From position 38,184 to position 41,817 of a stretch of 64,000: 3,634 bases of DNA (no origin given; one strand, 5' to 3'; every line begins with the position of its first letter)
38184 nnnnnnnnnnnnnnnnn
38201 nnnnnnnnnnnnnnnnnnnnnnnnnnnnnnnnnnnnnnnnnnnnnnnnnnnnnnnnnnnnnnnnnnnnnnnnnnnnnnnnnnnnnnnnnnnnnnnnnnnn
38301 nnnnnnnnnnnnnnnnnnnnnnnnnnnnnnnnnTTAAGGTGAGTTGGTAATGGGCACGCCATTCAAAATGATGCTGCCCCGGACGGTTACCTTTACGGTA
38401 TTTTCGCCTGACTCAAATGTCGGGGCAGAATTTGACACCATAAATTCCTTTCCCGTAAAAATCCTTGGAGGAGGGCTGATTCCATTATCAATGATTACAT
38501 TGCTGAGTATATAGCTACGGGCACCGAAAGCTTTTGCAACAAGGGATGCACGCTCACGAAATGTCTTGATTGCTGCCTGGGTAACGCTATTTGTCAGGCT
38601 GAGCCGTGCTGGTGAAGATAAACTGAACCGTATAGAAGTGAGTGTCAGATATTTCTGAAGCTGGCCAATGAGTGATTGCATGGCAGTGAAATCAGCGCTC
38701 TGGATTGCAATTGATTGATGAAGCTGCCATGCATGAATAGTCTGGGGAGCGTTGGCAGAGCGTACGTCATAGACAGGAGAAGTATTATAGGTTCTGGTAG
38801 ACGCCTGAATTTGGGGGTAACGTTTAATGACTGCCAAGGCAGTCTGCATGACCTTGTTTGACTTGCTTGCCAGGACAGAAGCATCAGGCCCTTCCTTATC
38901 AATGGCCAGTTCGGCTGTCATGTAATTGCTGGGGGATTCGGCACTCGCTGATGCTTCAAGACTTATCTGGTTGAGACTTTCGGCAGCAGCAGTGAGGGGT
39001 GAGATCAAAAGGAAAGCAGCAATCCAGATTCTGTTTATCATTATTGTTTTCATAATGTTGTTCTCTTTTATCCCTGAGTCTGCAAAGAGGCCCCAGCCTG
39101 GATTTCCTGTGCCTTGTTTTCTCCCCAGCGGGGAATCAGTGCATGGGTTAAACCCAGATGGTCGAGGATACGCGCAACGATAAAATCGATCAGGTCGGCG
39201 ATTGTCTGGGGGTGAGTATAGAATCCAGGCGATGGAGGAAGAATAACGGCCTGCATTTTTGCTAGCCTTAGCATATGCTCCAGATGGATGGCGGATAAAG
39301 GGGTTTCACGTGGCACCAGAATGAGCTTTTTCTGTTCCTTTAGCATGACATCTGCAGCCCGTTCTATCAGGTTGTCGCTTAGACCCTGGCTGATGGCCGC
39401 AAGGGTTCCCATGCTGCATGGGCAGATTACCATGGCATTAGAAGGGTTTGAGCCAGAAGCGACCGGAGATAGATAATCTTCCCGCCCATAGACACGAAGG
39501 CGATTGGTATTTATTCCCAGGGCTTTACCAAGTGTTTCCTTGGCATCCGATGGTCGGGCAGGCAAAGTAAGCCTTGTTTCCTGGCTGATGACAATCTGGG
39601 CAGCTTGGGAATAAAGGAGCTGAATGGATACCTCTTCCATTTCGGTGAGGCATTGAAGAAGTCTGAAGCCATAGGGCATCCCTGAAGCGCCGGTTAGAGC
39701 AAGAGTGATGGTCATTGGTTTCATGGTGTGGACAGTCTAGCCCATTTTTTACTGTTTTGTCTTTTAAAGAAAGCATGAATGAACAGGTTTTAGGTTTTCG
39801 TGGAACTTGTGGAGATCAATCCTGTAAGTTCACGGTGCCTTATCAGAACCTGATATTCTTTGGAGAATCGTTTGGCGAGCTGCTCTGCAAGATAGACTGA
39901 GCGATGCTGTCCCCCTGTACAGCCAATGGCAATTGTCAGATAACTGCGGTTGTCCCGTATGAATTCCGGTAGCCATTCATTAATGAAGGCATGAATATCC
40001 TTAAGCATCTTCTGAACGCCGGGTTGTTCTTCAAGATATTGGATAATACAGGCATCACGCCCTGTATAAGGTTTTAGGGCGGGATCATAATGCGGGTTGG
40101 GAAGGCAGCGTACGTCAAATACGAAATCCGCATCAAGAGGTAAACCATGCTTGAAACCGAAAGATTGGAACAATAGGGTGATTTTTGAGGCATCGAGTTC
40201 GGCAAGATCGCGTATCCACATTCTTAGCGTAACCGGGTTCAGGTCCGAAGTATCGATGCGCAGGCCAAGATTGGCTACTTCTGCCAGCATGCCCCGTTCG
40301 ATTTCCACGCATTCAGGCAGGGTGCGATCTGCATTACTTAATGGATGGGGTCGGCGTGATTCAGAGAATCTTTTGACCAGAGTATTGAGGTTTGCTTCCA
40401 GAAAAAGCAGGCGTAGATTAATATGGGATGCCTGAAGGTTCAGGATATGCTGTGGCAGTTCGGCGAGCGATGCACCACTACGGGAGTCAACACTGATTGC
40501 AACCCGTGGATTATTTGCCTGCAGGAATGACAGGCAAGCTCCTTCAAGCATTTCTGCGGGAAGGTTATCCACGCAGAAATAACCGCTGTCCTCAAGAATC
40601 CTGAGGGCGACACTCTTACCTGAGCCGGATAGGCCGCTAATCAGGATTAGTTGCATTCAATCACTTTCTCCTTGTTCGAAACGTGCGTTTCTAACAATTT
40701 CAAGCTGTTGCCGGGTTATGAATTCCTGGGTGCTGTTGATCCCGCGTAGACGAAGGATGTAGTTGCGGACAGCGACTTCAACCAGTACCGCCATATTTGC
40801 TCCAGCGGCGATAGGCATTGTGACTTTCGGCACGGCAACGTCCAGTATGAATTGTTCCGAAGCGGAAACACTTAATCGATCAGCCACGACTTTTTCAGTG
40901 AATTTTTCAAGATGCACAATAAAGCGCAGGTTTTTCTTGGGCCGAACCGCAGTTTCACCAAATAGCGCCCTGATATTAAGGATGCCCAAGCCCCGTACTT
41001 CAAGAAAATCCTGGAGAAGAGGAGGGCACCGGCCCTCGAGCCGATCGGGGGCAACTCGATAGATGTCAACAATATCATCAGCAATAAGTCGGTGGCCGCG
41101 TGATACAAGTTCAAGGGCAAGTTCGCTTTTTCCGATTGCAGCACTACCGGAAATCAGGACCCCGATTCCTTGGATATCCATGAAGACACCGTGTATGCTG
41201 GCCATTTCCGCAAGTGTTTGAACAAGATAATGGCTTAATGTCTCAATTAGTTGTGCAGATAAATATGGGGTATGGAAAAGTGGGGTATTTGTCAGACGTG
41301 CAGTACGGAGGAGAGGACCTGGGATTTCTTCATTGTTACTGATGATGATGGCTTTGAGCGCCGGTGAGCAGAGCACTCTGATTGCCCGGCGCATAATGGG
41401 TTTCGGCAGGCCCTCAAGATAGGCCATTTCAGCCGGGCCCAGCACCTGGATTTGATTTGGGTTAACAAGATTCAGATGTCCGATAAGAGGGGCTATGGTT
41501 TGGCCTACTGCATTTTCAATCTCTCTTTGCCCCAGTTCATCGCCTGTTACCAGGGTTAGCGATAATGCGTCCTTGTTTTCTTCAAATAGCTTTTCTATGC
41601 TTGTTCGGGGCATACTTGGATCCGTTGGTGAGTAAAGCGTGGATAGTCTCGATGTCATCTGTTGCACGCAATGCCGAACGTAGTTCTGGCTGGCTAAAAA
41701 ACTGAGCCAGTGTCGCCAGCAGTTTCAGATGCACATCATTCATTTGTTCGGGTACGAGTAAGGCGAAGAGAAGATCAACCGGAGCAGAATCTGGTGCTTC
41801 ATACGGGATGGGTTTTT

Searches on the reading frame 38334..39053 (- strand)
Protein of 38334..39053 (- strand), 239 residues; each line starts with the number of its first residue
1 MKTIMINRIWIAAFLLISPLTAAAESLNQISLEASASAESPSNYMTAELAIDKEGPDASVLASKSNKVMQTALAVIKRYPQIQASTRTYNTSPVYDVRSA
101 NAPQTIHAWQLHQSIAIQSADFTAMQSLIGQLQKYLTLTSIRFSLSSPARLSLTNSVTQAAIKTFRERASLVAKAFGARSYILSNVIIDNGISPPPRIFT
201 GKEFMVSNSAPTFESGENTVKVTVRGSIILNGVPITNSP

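Call 9: search_protein_families(library=pfam, proteins=[window:38334-39053:-], max_evalue=0.01)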
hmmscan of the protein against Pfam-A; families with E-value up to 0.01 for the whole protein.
window:38334-39053:- (239 aa): 1 family
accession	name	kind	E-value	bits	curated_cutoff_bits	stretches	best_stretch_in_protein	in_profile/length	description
PF04402.19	SIMPL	-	9.2e-25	88.5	25.2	1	30-227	1-204/205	Protein of unknown function (DUF541)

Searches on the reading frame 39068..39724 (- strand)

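Call 53: search_protein_families(library=pfam, proteins=[window:39068-39724:-], max_evalue=0.0001)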
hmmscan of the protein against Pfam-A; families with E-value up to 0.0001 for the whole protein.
window:39068-39724:- (218 aa): 1 family
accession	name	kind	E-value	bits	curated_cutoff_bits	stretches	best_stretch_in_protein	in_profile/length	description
PF02441.25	Flavoprotein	-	4.3e-46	156.9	22.7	1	4-190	1-162/162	Flavoprotein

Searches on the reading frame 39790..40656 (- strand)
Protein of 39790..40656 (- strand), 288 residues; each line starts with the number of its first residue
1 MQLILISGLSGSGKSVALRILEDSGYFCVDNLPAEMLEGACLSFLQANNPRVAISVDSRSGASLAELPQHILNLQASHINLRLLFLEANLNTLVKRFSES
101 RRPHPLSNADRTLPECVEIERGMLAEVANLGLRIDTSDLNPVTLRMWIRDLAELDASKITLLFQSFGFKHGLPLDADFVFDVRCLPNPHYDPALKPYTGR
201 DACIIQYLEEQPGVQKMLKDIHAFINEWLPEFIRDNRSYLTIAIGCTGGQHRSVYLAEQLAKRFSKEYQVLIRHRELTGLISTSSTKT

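Call 53: search_protein_families(library=pfam, proteins=[window:39790-40656:-], max_evalue=0.0001)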
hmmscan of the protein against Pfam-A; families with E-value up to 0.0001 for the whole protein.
window:39790-40656:- (288 aa): 2 families
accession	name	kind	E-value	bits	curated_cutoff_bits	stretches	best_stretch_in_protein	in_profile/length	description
PF22740.1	PapZ_C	-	2e-48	164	27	1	160-277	2-120/121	RapZ C-terminal domain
PF03668.21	RapZ-like_N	-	1.1e-37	129.6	25.4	1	1-149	1-151/158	RapZ-like N-terminal domain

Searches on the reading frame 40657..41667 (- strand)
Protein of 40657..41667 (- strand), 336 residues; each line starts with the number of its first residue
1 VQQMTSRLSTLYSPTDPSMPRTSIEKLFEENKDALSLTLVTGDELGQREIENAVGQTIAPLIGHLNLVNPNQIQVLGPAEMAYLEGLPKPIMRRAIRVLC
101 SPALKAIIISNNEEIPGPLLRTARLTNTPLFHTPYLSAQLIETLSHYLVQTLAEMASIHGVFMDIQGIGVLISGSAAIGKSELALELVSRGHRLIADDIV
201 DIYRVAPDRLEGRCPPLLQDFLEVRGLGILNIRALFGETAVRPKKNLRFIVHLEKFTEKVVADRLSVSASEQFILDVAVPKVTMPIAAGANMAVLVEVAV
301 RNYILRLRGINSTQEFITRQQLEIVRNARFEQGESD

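Call 53: search_protein_families(library=pfam, proteins=[window:40657-41667:-], max_evalue=0.0001)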
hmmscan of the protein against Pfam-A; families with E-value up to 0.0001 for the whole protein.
window:40657-41667:- (336 aa): 2 families
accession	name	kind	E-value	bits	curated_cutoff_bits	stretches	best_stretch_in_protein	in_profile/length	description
PF07475.17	Hpr_kinase_C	-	5.9e-65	218.4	33.3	1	151-319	2-170/171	HPr Serine kinase C-terminal domain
PF02603.21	Hpr_kinase_N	-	2.3e-18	66.8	24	1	23-148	2-125/125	HPr Serine kinase N terminus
